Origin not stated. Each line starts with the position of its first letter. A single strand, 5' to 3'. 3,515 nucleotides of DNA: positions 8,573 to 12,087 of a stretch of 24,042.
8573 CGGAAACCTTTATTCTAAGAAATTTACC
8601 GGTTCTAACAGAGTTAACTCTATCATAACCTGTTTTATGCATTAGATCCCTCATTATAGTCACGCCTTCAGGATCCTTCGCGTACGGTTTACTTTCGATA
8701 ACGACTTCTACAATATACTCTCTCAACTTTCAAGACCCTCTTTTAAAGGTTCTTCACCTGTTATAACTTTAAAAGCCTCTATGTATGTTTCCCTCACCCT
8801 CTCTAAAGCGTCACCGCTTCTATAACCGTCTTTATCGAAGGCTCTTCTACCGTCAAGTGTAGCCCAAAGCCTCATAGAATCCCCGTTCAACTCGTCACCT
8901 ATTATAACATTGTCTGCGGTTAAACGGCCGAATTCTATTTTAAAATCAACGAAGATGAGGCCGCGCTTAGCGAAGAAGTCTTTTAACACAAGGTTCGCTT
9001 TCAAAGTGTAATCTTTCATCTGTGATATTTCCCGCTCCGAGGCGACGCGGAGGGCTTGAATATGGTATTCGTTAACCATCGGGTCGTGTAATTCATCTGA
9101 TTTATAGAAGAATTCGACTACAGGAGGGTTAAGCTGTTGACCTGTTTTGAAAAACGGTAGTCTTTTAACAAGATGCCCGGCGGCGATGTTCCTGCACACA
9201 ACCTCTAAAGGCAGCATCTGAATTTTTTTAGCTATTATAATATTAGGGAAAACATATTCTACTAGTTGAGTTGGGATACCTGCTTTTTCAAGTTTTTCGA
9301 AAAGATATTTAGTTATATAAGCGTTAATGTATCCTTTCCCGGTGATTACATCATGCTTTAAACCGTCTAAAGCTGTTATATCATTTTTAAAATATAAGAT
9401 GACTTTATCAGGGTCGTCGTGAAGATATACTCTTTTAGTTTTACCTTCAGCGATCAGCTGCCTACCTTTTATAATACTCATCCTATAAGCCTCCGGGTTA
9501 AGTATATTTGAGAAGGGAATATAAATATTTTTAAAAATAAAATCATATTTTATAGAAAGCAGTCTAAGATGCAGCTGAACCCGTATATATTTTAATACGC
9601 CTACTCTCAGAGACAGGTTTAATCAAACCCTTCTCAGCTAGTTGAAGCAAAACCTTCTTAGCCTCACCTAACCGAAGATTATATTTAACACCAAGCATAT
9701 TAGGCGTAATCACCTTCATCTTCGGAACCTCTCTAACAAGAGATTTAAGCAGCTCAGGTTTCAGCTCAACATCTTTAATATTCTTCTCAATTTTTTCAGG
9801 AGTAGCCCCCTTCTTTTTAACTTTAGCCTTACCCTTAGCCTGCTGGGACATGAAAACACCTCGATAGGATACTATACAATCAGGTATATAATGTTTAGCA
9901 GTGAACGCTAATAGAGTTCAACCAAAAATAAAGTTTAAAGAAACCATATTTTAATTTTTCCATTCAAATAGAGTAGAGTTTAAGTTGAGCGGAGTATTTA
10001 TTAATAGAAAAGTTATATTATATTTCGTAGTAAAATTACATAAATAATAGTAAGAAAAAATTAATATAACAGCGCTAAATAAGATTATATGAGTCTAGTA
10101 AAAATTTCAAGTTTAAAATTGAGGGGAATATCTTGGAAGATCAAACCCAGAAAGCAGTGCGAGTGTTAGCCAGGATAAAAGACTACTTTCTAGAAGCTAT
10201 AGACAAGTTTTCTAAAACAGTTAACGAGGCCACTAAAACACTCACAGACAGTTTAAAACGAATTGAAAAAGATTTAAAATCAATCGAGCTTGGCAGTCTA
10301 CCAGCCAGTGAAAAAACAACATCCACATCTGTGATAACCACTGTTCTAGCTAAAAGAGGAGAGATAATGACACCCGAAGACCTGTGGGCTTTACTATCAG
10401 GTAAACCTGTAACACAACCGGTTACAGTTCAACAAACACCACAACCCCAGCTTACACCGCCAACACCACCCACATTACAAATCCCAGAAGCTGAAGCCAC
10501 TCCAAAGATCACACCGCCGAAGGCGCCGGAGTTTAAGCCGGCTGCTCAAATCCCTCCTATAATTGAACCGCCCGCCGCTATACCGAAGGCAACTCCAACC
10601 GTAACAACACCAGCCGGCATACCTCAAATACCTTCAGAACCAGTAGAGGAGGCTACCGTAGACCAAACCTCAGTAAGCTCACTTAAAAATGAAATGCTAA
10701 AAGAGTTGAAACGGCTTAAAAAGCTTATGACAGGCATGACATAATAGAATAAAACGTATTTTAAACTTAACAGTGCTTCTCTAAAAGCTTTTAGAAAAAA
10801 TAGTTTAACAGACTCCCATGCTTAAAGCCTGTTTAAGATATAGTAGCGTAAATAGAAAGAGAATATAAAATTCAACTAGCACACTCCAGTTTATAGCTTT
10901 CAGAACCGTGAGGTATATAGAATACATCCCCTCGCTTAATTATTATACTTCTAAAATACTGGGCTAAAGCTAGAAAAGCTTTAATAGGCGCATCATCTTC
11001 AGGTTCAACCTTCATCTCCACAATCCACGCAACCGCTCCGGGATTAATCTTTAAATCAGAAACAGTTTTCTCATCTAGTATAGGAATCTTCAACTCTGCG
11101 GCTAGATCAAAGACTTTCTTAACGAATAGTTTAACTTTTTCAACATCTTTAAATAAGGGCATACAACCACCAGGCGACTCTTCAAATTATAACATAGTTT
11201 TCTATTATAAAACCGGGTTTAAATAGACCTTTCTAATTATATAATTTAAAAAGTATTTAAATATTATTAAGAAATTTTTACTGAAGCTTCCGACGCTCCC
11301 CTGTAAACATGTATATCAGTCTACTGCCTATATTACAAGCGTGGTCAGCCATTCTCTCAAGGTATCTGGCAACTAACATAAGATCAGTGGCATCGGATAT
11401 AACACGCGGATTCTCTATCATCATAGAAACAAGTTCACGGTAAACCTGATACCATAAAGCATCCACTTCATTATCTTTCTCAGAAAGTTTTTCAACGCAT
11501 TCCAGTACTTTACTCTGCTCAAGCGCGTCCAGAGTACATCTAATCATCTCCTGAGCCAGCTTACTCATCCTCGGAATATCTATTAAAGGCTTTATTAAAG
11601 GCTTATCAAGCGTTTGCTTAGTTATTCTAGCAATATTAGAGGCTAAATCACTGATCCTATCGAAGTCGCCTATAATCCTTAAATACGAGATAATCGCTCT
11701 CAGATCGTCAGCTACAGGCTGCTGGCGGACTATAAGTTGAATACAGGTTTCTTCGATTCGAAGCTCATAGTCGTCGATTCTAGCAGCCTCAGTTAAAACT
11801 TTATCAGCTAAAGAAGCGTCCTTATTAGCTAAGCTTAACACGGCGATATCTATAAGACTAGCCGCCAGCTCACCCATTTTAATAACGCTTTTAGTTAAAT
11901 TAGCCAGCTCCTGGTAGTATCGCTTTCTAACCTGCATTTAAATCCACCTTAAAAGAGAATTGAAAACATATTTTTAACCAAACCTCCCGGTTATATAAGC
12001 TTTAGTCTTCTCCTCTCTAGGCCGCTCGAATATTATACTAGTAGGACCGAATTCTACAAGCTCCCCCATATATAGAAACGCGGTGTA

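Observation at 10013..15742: Shared 21-bp palindromic operator upstream of two eukaryote-like genes 5.7 kb apart: a candidate undescribed regulon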

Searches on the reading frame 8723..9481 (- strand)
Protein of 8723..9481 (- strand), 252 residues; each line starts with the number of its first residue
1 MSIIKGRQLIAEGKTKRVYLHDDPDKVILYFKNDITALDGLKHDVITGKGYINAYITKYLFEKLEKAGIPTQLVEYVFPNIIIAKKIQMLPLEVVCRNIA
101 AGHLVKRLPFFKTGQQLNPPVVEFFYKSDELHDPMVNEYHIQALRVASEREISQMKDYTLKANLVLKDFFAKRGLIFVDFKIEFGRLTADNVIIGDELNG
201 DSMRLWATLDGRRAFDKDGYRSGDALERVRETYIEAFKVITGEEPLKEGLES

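Call 10: search_protein_families(library=pfam, proteins=[window:8723-9481:-], max_evalue=0.01)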
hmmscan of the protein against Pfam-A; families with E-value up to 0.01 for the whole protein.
window:8723-9481:- (252 aa): 1 family
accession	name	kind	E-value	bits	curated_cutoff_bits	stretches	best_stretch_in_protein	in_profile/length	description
PF01259.24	SAICAR_synt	-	1.2e-67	228.6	20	1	10-235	2-228/233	SAICAR synthetase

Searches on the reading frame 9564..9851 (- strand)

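Call 10: search_protein_families(library=pfam, proteins=[window:9564-9851:-], max_evalue=0.01)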
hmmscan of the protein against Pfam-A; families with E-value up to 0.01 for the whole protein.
window:9564-9851:- (95 aa): 1 family
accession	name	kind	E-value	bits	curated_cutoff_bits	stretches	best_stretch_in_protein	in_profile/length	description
PF03297.21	Ribosomal_S25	-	2e-19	70.1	28.8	1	3-90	13-99/101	S25 ribosomal protein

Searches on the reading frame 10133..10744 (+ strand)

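Call 10: search_protein_families(library=pfam, proteins=[window:10133-10744:+], max_evalue=0.01)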
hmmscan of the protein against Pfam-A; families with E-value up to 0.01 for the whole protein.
window:10133-10744:+ (203 aa): 0 families

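Call 43: search_protein_families(library=ncbifam, proteins=[window:10133-10744:+], max_evalue=0.01)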
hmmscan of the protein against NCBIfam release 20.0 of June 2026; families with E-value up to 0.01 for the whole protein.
window:10133-10744:+ (203 aa): 0 families

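Call 74: search_protein_families(library=pfam, proteins=[window:10133-10744:+], max_evalue=0.5)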
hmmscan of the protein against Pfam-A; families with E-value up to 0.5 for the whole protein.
window:10133-10744:+ (203 aa): 1 family
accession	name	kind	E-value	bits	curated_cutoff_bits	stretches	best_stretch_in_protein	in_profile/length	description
PF10152.14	CCDC53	-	0.091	13.6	24.6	1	23-131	12-94/147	Subunit CCDC53 of WASH complex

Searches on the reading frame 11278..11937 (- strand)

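Call 10: search_protein_families(library=pfam, proteins=[window:11278-11937:-], max_evalue=0.01)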
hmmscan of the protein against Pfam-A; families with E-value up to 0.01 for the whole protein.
window:11278-11937:- (219 aa): 1 family
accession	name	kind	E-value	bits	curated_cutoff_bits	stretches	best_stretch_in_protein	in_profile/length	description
PF01895.24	PhoU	-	3e-40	136.9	23.5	2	19-105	2-88/89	PhoU domain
